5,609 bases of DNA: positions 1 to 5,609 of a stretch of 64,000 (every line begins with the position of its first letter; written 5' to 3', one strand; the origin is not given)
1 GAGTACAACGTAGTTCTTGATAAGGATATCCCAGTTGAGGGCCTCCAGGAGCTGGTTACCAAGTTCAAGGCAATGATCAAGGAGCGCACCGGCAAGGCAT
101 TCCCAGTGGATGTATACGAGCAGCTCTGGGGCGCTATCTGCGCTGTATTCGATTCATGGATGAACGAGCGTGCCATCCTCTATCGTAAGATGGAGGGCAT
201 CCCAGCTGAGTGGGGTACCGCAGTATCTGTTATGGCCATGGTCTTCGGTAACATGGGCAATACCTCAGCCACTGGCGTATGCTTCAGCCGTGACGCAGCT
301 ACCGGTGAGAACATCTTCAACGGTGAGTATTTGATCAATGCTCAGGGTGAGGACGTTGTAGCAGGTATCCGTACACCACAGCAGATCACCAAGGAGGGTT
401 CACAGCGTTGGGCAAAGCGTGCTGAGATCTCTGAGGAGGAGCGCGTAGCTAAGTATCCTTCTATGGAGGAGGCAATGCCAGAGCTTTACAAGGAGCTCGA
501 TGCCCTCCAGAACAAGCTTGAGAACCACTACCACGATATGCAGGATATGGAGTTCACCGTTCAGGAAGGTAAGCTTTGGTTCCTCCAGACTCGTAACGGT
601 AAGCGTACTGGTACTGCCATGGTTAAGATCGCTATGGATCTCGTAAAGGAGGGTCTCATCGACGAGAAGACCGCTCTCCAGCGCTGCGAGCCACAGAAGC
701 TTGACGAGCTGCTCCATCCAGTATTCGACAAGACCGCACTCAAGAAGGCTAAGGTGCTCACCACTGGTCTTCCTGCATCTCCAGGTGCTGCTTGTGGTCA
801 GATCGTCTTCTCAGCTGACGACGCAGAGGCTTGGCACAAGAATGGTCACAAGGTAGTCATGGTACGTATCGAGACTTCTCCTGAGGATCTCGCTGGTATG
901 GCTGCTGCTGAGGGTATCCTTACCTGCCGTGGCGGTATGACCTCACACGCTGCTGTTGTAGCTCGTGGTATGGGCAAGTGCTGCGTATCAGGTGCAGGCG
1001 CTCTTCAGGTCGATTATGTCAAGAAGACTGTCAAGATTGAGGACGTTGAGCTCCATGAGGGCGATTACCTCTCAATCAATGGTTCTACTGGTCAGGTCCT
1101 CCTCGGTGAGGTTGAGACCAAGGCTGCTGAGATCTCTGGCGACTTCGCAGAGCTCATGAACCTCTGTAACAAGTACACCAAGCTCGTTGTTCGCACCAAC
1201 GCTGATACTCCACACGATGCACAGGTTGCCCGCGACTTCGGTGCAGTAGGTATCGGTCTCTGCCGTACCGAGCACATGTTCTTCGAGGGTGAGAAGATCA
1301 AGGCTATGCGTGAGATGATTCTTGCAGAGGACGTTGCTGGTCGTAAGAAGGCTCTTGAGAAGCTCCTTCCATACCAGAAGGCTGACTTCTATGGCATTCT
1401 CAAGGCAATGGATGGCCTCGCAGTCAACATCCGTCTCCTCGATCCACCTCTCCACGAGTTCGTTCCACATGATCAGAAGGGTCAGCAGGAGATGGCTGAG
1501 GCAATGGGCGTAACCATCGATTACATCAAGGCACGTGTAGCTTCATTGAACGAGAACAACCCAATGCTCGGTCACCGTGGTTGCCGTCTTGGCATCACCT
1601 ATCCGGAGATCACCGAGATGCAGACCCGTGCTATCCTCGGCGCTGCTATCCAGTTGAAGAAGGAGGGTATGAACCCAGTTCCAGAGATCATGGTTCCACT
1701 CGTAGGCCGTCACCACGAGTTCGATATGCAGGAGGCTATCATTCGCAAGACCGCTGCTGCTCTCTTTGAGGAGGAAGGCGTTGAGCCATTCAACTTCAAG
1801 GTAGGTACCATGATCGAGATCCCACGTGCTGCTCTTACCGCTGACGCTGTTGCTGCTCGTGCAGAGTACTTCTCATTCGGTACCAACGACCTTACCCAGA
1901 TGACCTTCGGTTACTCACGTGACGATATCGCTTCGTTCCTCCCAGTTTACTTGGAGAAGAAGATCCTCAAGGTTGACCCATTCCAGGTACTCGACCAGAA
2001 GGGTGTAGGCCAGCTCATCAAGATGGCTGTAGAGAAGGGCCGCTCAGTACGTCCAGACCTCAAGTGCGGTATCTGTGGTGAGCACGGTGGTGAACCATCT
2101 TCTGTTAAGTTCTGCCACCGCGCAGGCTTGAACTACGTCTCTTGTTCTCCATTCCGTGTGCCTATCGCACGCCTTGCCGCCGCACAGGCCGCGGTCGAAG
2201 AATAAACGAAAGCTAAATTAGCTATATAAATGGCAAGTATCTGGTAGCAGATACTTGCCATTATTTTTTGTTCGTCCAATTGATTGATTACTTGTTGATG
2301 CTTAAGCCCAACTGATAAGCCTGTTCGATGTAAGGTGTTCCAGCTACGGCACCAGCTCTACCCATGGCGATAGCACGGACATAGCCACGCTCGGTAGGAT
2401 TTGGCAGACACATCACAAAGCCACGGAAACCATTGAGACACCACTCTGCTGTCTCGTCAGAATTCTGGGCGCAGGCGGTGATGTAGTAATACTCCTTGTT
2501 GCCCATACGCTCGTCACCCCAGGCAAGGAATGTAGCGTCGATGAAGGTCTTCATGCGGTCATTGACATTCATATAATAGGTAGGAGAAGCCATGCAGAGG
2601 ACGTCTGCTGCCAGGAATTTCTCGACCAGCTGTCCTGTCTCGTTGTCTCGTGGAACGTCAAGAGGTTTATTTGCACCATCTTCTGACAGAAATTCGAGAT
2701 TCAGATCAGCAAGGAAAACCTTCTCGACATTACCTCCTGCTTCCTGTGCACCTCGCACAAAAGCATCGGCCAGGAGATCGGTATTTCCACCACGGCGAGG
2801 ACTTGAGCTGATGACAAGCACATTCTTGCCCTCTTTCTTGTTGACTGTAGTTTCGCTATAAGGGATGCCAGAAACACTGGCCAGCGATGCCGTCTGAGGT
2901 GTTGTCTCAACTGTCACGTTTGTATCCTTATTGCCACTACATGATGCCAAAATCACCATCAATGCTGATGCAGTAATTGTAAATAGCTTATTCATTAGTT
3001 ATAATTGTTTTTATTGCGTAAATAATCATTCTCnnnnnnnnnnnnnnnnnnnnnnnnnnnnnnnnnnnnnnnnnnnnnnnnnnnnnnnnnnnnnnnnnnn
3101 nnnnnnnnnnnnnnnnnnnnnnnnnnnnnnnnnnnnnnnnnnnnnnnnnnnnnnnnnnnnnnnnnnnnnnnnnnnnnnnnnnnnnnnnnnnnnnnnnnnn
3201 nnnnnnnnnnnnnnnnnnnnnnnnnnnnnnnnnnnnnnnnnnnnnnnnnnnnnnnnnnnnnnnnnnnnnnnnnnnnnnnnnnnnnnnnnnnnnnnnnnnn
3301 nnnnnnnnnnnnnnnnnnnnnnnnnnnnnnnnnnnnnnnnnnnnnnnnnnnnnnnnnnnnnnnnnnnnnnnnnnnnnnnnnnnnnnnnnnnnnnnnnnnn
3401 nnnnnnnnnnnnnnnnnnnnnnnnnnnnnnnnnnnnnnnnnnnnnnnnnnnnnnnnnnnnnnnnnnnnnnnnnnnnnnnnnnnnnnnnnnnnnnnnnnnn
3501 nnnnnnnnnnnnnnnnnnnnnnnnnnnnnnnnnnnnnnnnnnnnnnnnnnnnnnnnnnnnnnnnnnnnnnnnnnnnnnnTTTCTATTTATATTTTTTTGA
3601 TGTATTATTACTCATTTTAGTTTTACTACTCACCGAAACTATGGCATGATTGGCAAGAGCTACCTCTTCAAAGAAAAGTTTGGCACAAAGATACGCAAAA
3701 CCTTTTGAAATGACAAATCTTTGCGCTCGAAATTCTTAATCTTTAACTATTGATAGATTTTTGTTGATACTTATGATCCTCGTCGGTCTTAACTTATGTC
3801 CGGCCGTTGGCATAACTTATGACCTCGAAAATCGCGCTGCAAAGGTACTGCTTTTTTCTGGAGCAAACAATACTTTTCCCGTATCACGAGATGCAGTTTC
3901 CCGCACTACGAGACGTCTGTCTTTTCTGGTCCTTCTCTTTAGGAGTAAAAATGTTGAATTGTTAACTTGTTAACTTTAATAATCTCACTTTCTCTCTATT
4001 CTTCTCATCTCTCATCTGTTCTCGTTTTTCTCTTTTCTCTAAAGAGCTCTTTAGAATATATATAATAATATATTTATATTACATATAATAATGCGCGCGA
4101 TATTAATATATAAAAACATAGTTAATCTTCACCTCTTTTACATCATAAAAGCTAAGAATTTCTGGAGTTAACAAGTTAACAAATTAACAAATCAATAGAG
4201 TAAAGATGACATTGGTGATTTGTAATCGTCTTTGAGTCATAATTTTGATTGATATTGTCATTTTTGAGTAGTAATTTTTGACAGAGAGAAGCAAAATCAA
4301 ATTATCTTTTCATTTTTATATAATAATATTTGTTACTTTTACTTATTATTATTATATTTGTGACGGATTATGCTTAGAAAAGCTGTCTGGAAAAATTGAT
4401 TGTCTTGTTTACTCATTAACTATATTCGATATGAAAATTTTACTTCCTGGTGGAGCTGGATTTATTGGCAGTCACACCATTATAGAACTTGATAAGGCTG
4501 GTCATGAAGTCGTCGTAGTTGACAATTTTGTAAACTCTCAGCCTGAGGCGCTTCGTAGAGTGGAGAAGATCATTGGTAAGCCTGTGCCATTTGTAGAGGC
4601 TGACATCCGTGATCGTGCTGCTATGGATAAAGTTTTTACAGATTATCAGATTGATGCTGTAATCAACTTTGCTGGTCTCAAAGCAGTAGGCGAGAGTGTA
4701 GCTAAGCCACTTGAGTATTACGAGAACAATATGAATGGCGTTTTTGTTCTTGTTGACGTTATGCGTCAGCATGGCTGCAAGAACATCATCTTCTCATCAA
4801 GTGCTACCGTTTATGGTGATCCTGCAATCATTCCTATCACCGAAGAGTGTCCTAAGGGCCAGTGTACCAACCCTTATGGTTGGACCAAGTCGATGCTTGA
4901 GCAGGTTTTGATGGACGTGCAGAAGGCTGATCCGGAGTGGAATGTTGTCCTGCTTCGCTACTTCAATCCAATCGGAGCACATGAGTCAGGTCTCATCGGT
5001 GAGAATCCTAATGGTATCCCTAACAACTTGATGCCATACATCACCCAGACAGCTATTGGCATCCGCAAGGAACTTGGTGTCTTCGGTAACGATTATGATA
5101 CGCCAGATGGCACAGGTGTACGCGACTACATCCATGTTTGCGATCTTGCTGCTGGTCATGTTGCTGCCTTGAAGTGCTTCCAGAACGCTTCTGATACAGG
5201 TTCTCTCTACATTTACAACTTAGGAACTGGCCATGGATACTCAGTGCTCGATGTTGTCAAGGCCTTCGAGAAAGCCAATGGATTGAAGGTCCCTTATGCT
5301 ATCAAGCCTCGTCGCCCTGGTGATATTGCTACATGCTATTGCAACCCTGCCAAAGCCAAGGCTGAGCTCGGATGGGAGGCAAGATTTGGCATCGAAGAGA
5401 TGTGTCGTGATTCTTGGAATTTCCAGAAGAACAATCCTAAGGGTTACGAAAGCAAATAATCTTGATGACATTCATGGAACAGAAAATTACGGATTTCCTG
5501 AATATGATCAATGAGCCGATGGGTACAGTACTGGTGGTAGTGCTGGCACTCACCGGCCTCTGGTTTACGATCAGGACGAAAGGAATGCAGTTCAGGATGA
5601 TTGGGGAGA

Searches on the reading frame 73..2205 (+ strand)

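Call 88: search_protein_families(library=pfam, proteins=[window:73-2205:+], max_evalue=0.00001)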
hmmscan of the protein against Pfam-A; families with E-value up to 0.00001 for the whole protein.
window:73-2205:+ (710 aa): 3 families
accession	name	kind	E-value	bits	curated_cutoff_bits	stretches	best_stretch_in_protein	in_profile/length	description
PF02896.24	PEP-utilizers_C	-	3.5e-80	269.8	22.8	1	356-707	5-292/293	PEP-utilising enzyme, PEP-binding domain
PF01326.24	PPDK_N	-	2.6e-50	172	27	1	16-193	133-326/328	Pyruvate phosphate dikinase, AMP/ATP-binding domain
PF00391.29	PEP-utilizers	-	2.7e-21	75.4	23.1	1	260-340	4-72/72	PEP-utilising enzyme, mobile domain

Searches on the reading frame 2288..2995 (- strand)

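Call 88: search_protein_families(library=pfam, proteins=[window:2288-2995:-], max_evalue=0.00001)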
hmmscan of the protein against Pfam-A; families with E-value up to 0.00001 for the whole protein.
window:2288-2995:- (235 aa): 2 families
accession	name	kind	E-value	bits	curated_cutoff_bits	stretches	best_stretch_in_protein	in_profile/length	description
PF03358.20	FMN_red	-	4.6e-17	62.4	24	1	58-176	2-116/152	NADPH-dependent FMN reductase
PF02525.22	Flavodoxin_2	-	4.9e-14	52.9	27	1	57-175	1-134/198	Flavodoxin-like fold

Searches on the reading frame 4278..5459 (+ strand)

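Call 88: search_protein_families(library=pfam, proteins=[window:4278-5459:+], max_evalue=0.00001)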
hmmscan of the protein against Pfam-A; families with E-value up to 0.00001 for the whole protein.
window:4278-5459:+ (393 aa): 6 families
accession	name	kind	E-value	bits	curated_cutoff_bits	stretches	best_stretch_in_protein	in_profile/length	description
PF16363.11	GDP_Man_Dehyd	-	1.8e-54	185.9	27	1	56-378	2-331/332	GDP-mannose 4,6 dehydratase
PF01370.27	Epimerase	-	5.7e-53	180.2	20.9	1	54-316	1-240/240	NAD dependent epimerase/dehydratase family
PF01073.25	3Beta_HSD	-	1.5e-14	54.1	22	1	58-213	4-159/280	3-beta hydroxysteroid dehydrogenase/isomerase family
PF02719.21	Polysacc_synt_2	-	3.5e-11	43.2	20.2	1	54-235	1-175/293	Polysaccharide biosynthesis protein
PF04321.23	RmlD_sub_bind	-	9.1e-10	38.5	27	1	52-213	1-138/287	RmlD substrate binding domain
PF00106.31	adh_short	-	1.1e-06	28.7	26.6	1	54-161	3-118/195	short chain dehydrogenase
